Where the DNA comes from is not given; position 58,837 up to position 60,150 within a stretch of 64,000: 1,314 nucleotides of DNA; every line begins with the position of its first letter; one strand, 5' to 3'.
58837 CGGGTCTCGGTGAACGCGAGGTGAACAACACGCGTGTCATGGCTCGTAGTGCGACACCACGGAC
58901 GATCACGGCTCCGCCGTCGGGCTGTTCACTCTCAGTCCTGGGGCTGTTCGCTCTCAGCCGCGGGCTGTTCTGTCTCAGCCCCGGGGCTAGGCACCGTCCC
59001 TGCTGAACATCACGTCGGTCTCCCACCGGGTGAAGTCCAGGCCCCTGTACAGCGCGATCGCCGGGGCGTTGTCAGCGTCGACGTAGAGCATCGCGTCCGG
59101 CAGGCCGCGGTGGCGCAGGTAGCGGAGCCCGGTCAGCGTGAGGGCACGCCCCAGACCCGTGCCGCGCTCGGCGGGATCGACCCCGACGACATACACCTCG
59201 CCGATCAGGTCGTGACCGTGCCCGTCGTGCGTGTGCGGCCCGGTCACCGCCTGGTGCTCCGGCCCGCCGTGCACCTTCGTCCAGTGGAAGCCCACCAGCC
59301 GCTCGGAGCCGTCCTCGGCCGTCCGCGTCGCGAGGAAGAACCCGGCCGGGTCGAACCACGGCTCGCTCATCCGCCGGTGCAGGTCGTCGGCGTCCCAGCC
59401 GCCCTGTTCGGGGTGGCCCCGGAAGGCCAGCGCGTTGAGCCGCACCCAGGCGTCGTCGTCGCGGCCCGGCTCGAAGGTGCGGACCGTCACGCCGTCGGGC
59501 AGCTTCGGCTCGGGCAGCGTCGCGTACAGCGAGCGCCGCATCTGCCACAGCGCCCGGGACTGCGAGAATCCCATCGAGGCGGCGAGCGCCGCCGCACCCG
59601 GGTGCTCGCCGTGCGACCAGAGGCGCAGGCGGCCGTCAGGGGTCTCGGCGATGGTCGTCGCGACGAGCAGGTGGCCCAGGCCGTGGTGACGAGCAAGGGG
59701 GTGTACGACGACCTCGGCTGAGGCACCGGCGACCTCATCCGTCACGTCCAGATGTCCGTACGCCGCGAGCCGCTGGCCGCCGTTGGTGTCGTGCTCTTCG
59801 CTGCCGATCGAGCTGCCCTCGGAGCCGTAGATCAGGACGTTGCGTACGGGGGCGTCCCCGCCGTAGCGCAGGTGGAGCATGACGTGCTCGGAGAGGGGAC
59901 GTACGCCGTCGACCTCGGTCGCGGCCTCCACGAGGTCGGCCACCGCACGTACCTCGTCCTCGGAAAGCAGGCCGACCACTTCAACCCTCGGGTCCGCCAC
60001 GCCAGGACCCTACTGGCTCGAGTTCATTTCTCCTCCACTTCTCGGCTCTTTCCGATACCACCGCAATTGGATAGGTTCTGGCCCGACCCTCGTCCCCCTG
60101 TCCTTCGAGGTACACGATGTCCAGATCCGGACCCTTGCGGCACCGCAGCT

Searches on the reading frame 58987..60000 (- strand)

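Call 62: search_protein_families(library=pfam, proteins=[window:58987-60000:-], max_evalue=0.001)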
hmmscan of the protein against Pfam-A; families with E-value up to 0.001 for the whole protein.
window:58987-60000:- (337 aa): 5 families
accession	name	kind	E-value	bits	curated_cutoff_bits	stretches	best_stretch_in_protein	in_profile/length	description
PF00583.31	Acetyltransf_1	-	3.9e-16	59.8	20.7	1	203-323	17-116/116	Acetyltransferase (GNAT) family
PF13508.13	Acetyltransf_7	-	3.5e-11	43.8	27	1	249-324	28-83/84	Acetyltransferase (GNAT) domain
PF08445.16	FR47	-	1.6e-08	34.8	22.1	1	266-326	21-80/86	FR47-like protein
PF13673.13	Acetyltransf_10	-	8.5e-05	23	23.6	0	269-331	54-113/128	Acetyltransferase (GNAT) domain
PF13527.13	Acetyltransf_9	-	0.00067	20.1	25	0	267-307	73-113/127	Acetyltransferase (GNAT) domain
